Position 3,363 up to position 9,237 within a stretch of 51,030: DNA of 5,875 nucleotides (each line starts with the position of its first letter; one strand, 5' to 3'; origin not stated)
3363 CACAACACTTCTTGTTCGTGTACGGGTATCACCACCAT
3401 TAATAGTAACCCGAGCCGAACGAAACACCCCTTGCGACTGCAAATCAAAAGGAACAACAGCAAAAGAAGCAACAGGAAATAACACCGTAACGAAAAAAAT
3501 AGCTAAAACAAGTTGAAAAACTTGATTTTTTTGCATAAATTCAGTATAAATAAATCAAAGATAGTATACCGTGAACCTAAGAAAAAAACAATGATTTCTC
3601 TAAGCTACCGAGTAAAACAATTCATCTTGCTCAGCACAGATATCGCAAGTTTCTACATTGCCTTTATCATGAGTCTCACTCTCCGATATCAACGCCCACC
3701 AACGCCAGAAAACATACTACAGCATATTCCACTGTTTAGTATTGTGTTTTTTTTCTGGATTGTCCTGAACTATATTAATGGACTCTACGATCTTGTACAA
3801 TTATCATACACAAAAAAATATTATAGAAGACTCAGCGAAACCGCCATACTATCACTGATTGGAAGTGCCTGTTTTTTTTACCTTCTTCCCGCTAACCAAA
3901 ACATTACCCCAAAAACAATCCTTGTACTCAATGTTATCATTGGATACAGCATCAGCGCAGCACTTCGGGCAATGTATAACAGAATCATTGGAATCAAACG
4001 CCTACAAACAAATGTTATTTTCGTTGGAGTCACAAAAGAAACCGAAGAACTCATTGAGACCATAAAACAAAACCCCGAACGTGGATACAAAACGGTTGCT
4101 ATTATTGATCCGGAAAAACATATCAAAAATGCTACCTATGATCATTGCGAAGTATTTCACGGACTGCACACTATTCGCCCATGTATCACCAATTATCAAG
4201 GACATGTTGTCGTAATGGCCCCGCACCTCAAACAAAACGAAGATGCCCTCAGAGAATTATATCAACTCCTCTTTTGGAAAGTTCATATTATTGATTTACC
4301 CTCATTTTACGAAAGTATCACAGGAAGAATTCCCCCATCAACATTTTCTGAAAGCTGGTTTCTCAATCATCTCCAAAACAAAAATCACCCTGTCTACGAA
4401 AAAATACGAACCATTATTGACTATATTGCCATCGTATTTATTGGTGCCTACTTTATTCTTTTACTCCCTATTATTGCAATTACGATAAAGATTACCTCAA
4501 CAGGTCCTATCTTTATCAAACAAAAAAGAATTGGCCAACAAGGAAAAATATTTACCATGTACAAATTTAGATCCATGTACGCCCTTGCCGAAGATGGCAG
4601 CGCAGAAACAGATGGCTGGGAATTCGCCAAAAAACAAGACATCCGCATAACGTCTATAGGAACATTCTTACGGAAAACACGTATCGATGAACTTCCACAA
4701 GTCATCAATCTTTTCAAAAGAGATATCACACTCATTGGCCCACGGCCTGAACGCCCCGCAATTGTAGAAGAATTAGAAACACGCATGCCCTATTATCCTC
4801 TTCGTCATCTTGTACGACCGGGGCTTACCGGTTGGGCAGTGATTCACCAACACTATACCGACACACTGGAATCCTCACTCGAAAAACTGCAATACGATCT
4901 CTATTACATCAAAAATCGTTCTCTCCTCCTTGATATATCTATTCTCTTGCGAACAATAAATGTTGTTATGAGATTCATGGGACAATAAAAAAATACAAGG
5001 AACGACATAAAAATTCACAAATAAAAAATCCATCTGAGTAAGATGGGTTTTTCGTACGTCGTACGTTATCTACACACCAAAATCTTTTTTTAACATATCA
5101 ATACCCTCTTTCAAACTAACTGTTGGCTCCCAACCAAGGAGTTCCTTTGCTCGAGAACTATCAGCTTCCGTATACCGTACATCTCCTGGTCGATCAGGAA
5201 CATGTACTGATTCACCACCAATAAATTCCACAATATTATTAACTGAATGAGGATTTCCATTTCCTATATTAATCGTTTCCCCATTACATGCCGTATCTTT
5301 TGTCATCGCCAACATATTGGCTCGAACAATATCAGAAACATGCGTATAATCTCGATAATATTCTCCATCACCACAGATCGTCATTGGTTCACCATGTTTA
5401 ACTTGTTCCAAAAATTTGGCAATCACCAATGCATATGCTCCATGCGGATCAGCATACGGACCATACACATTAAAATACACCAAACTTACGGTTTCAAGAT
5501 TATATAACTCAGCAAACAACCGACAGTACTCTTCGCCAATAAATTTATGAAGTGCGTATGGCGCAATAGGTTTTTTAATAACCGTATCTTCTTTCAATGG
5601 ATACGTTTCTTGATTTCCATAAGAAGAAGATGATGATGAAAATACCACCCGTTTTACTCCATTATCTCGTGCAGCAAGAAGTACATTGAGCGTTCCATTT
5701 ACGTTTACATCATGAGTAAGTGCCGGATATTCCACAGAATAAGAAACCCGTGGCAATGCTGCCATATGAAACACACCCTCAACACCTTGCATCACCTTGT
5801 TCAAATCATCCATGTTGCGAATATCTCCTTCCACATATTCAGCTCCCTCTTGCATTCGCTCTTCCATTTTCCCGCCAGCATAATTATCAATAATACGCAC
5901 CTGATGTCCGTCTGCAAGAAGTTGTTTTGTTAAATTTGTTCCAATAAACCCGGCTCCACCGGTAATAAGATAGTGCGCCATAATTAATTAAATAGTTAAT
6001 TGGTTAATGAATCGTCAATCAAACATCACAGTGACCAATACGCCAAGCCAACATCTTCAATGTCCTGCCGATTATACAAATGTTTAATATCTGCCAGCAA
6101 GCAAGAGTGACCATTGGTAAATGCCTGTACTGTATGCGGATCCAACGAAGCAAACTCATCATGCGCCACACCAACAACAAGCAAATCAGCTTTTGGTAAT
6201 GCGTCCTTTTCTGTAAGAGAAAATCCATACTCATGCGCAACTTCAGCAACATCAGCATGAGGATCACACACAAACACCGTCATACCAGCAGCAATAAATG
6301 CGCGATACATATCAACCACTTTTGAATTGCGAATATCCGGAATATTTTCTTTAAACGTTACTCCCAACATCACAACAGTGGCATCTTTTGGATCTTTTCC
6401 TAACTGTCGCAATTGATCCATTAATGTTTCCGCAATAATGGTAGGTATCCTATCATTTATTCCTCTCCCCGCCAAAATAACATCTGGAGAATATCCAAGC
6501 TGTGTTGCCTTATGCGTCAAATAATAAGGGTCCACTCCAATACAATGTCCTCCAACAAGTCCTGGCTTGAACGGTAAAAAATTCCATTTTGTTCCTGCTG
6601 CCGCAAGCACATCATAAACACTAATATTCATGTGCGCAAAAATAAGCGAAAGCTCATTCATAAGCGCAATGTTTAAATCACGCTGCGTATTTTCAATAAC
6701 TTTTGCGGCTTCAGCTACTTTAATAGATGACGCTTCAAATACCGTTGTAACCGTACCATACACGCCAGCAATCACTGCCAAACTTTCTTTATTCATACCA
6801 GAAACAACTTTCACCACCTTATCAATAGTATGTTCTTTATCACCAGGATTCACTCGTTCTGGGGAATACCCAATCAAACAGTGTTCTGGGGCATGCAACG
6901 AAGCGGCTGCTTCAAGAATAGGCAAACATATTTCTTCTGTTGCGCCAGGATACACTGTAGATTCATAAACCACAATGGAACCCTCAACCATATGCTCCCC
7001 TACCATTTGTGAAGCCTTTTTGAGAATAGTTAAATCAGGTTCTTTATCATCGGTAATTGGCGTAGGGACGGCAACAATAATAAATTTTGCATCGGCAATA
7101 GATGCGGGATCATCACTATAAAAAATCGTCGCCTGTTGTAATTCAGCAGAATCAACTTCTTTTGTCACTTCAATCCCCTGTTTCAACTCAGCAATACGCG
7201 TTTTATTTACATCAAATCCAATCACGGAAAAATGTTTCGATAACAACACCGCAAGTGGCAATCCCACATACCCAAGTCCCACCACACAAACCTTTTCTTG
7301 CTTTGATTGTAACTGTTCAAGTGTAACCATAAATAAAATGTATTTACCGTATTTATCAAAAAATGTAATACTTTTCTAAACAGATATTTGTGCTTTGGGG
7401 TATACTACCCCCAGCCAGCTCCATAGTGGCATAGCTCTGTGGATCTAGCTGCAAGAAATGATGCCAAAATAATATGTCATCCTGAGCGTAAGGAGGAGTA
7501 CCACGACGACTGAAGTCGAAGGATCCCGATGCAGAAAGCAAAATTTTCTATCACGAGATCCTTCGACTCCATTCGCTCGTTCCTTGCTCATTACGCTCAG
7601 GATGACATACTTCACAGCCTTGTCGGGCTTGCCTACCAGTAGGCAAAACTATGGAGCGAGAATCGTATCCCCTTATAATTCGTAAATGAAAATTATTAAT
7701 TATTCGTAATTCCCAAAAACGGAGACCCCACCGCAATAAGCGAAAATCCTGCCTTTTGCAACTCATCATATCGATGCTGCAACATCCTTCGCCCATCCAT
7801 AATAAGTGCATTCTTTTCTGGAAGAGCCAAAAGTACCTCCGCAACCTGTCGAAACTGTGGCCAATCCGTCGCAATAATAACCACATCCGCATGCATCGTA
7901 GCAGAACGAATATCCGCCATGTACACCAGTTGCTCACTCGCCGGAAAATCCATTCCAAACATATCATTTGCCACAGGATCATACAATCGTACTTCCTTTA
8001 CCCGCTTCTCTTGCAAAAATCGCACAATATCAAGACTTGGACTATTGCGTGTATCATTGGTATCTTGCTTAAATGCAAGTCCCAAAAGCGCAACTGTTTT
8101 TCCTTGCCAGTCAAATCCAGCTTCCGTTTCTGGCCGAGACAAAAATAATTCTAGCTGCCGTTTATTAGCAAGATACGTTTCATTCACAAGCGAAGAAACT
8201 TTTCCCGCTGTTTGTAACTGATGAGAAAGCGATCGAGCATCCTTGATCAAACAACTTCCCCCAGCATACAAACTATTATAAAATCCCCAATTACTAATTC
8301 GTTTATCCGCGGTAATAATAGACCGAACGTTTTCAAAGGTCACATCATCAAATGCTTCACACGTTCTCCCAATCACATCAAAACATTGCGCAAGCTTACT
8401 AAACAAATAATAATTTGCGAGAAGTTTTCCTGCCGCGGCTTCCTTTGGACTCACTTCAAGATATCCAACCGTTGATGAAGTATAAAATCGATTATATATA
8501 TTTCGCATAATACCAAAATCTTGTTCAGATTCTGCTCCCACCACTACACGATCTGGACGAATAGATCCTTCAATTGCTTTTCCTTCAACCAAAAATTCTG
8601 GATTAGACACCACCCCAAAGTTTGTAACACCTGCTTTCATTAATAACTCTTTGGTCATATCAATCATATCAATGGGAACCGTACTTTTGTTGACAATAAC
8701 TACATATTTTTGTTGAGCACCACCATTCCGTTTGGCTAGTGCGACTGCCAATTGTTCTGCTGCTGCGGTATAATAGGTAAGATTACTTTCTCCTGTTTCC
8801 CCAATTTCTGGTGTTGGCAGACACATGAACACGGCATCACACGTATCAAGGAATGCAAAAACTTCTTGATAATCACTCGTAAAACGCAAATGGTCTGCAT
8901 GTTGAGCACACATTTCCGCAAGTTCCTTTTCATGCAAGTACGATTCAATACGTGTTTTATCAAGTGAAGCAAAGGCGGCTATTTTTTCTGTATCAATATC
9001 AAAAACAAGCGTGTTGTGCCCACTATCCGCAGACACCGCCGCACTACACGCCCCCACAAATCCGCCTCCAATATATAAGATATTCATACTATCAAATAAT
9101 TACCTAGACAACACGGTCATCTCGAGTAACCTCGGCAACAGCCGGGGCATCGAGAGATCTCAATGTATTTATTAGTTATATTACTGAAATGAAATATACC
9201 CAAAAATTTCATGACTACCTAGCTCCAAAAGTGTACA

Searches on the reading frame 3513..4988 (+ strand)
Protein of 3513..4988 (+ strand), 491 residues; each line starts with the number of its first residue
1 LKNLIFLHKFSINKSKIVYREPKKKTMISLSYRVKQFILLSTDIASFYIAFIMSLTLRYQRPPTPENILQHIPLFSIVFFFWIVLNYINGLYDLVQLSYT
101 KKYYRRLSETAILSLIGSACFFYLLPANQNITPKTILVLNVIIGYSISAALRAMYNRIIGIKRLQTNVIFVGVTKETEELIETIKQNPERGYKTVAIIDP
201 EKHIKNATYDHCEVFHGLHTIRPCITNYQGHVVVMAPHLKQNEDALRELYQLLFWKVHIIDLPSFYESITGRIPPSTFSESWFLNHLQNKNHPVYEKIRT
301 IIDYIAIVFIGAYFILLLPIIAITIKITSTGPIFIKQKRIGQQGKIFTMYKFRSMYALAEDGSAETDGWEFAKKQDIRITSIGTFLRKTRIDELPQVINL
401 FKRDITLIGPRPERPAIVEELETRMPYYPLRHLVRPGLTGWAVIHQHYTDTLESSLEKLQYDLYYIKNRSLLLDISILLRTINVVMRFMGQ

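Call 59: search_protein_families(library=pfam, proteins=[window:3513-4988:+], max_evalue=0.0001)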
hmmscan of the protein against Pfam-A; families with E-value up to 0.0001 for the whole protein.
window:3513-4988:+ (491 aa): 2 families
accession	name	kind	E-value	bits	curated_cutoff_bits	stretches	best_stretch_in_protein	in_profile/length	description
PF02397.22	Bac_transf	-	1e-55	188.5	27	1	302-486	4-178/179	Bacterial sugar transferase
PF13727.12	CoA_binding_3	-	7.7e-06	26.5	25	1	88-214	2-126/175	CoA-binding domain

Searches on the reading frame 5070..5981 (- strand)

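Call 59: search_protein_families(library=pfam, proteins=[window:5070-5981:-], max_evalue=0.0001)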
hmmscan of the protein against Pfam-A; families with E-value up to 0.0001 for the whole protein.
window:5070-5981:- (303 aa): 9 families
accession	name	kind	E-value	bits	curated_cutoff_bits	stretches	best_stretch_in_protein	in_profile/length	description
PF01370.27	Epimerase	-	1.8e-62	211.4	20.9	1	5-240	2-240/240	NAD dependent epimerase/dehydratase family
PF16363.11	GDP_Man_Dehyd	-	5.4e-59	200.8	27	1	5-296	1-331/332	GDP-mannose 4,6 dehydratase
PF01073.25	3Beta_HSD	-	4.1e-29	101.9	22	1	5-245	1-254/280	3-beta hydroxysteroid dehydrogenase/isomerase family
PF02719.21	Polysacc_synt_2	-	5.7e-16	59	20.2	1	5-117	2-128/293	Polysaccharide biosynthesis protein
PF13460.12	NAD_binding_10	-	9.5e-14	52.1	27.2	1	8-125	1-106/184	NAD(P)H-binding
PF05368.20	NmrA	-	2.8e-10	40.7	27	1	5-118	6-108/298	NmrA-like family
PF07993.18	NAD_binding_4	-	1.7e-09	37.7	20.1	1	49-135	65-154/258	Male sterility protein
PF04321.23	RmlD_sub_bind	-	2.4e-08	33.8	27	1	5-169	4-152/287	RmlD substrate binding domain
PF08659.16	KR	-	4.5e-05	23.9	22.6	0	2-124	1-144/180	KR domain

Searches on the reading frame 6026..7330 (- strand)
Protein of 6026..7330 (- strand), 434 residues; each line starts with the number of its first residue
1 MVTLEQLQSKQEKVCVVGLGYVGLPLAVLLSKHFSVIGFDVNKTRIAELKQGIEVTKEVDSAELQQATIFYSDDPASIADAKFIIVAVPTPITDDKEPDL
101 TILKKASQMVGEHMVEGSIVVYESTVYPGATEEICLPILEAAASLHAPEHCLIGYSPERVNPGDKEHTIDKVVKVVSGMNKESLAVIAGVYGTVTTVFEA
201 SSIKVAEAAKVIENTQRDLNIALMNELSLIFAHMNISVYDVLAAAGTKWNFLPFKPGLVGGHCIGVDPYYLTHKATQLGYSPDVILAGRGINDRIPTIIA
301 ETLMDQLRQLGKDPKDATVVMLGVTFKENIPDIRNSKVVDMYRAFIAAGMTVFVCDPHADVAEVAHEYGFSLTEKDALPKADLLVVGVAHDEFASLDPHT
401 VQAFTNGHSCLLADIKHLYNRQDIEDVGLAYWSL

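Call 6: search_protein_families(library=pfam, proteins=[window:6026-7330:-], max_evalue=0.01)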
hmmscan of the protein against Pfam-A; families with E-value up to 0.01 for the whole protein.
window:6026-7330:- (434 aa): 8 families
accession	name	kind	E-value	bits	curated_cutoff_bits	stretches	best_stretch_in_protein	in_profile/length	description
PF03721.20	UDPG_MGDP_dh_N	-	1.9e-35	122.6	27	1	13-185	2-181/187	UDP-glucose/GDP-mannose dehydrogenase family, NAD binding domain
PF00984.24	UDPG_MGDP_dh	-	8.3e-24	84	25.4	1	205-293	2-93/94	UDP-glucose/GDP-mannose dehydrogenase family, central domain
PF03720.21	UDPG_MGDP_dh_C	-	5.3e-20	72.2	30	1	321-420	2-102/103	UDP-glucose/GDP-mannose dehydrogenase family, UDP binding domain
PF03446.21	NAD_binding_2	-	6.5e-06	26.7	21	1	13-134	1-103/161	NAD binding domain of 6-phosphogluconate dehydrogenase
PF01210.29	NAD_Gly3P_dh_N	-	1.6e-05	25.4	23.1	1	13-93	1-82/158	NAD-dependent glycerol-3-phosphate dehydrogenase N-terminus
PF01118.30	Semialdhyde_dh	-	0.0044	17.9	26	0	13-100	1-86/121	Semialdehyde dehydrogenase, NAD binding domain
PF02558.23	ApbA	-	0.0061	16.6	22.2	0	14-95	1-81/150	Ketopantoate reductase PanE/ApbA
PF02737.24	3HCDH_N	-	0.0092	16.4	22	0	13-90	1-88/180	3-hydroxyacyl-CoA dehydrogenase, NAD binding domain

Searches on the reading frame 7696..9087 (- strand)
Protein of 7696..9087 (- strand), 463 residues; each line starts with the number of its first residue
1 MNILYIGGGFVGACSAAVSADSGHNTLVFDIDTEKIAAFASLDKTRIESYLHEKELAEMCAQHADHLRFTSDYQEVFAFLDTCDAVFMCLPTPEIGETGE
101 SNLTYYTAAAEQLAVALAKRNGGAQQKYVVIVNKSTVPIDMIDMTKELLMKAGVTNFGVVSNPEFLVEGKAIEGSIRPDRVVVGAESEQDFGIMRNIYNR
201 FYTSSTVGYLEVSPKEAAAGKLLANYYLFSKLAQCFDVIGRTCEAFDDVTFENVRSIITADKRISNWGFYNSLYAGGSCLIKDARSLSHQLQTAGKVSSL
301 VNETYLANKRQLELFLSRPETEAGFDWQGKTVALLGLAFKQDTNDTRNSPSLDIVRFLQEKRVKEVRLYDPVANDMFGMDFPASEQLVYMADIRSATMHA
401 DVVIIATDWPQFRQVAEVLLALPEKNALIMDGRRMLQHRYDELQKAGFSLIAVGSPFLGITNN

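Call 6: search_protein_families(library=pfam, proteins=[window:7696-9087:-], max_evalue=0.01)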
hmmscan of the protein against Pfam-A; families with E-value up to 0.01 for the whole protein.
window:7696-9087:- (463 aa): 6 families
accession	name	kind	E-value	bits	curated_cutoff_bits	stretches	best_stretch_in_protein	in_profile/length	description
PF03721.20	UDPG_MGDP_dh_N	-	9.9e-37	126.8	27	1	1-195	1-185/187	UDP-glucose/GDP-mannose dehydrogenase family, NAD binding domain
PF03720.21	UDPG_MGDP_dh_C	-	3.8e-24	85.5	30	1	333-437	1-102/103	UDP-glucose/GDP-mannose dehydrogenase family, UDP binding domain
PF00984.24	UDPG_MGDP_dh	-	1.8e-09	38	25.4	1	216-309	2-93/94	UDP-glucose/GDP-mannose dehydrogenase family, central domain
PF02737.24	3HCDH_N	-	6.5e-05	23.3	22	1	5-77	4-77/180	3-hydroxyacyl-CoA dehydrogenase, NAD binding domain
PF01210.29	NAD_Gly3P_dh_N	-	0.0024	18.3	23.1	0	3-101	2-88/158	NAD-dependent glycerol-3-phosphate dehydrogenase N-terminus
PF01262.27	AlaDh_PNT_C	-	0.0048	16.8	23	0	3-65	31-94/214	Alanine dehydrogenase/PNT, C-terminal domain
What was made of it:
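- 7696..9087 (-): Left flank: UDP-sugar dehydrogenase, the first gene of the leftward glycan transcription unit. It has host composition (GC3 0.31). Pfam UDPG_MGDP_dh N, central and C domains (call 6).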

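Call 8: find_encoding_contigs(protein=window:7696-9087:-, flank=10000, max_places=10)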
Protein window:7696-9087:- (463 aa): 12 contigs read that carry it; 9 places shown.
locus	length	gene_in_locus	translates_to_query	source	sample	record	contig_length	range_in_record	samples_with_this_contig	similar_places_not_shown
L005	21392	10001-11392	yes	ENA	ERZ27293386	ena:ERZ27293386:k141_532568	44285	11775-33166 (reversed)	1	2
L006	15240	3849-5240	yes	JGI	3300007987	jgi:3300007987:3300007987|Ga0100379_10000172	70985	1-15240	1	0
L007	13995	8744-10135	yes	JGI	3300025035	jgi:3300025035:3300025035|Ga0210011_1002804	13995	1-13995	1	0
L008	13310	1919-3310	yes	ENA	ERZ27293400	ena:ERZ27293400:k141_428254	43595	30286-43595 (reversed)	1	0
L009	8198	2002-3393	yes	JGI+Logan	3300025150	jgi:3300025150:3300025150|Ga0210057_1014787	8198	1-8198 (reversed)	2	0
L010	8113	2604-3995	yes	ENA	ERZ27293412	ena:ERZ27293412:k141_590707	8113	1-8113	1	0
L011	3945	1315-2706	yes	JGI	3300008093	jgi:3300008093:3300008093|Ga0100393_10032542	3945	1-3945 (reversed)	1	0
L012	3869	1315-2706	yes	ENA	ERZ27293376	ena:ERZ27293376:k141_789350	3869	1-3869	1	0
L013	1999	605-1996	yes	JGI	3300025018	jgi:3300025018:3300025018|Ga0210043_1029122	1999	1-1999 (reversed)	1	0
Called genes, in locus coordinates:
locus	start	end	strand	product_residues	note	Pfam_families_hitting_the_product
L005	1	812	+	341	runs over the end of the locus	PF03102:NeuB, PF08666:SAF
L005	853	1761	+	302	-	PF01507:PAPS_reduct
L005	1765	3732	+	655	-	PF00009:GTP_EFTU, PF01926:MMR_HSR1 (faint), PF22594:GTP-eEF1A_C, PF01507:PAPS_reduct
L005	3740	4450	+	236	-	PF02348:CTP_transf_3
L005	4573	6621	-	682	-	PF11617:Cu-binding_MopE, PF03781:FGE-sulfatase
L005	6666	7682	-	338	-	-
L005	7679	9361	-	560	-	PF00069:Pkinase, PF07714:PK_Tyr_Ser-Thr, PF01636:APH (faint)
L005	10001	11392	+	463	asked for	PF03721:UDPG_MGDP_dh_N, PF00984:UDPG_MGDP_dh, PF03720:UDPG_MGDP_dh_C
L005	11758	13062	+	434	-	PF01210:NAD_Gly3P_dh_N (faint), PF03446:NAD_binding_2 (faint), PF03721:UDPG_MGDP_dh_N, PF00984:UDPG_MGDP_dh, PF03720:UDPG_MGDP_dh_C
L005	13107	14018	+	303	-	PF01073:3Beta_HSD, PF01370:Epimerase, PF02719:Polysacc_synt_2, PF04321:RmlD_sub_bind, PF05368:NmrA, PF13460:NAD_binding_10, PF16363:GDP_Man_Dehyd, PF07993:NAD_binding_4 (weak)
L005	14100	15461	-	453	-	PF13727:CoA_binding_3 (weak), PF02397:Bac_transf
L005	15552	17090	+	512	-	-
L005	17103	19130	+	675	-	PF00082:Peptidase_S8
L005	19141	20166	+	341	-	PF01073:3Beta_HSD, PF01370:Epimerase, PF02719:Polysacc_synt_2 (weak), PF07993:NAD_binding_4 (faint), PF16363:GDP_Man_Dehyd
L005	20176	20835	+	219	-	PF00535:Glycos_transf_2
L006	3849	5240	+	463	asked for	PF03721:UDPG_MGDP_dh_N, PF00984:UDPG_MGDP_dh, PF03720:UDPG_MGDP_dh_C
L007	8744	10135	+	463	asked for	PF03721:UDPG_MGDP_dh_N, PF00984:UDPG_MGDP_dh, PF03720:UDPG_MGDP_dh_C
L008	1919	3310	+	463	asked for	PF03721:UDPG_MGDP_dh_N, PF00984:UDPG_MGDP_dh, PF03720:UDPG_MGDP_dh_C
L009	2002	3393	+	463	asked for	PF03721:UDPG_MGDP_dh_N, PF00984:UDPG_MGDP_dh, PF03720:UDPG_MGDP_dh_C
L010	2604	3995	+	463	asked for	PF03721:UDPG_MGDP_dh_N, PF00984:UDPG_MGDP_dh, PF03720:UDPG_MGDP_dh_C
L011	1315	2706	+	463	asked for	PF03721:UDPG_MGDP_dh_N, PF00984:UDPG_MGDP_dh, PF03720:UDPG_MGDP_dh_C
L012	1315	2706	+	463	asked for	PF03721:UDPG_MGDP_dh_N, PF00984:UDPG_MGDP_dh, PF03720:UDPG_MGDP_dh_C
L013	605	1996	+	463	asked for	PF03721:UDPG_MGDP_dh_N, PF00984:UDPG_MGDP_dh, PF03720:UDPG_MGDP_dh_C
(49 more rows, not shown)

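Call 30: find_related_loci(query=window:7696-9087:-, collection=genome_contigs, flank=10000)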
Query window:7696-9087:- (463 aa) in genome_contigs; peptide patterns used: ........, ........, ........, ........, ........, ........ (x = any residue, [..] = any of these).
47 stretches matched a pattern, but none encodes a relative of the query by tblastn (E <= 1e-3).
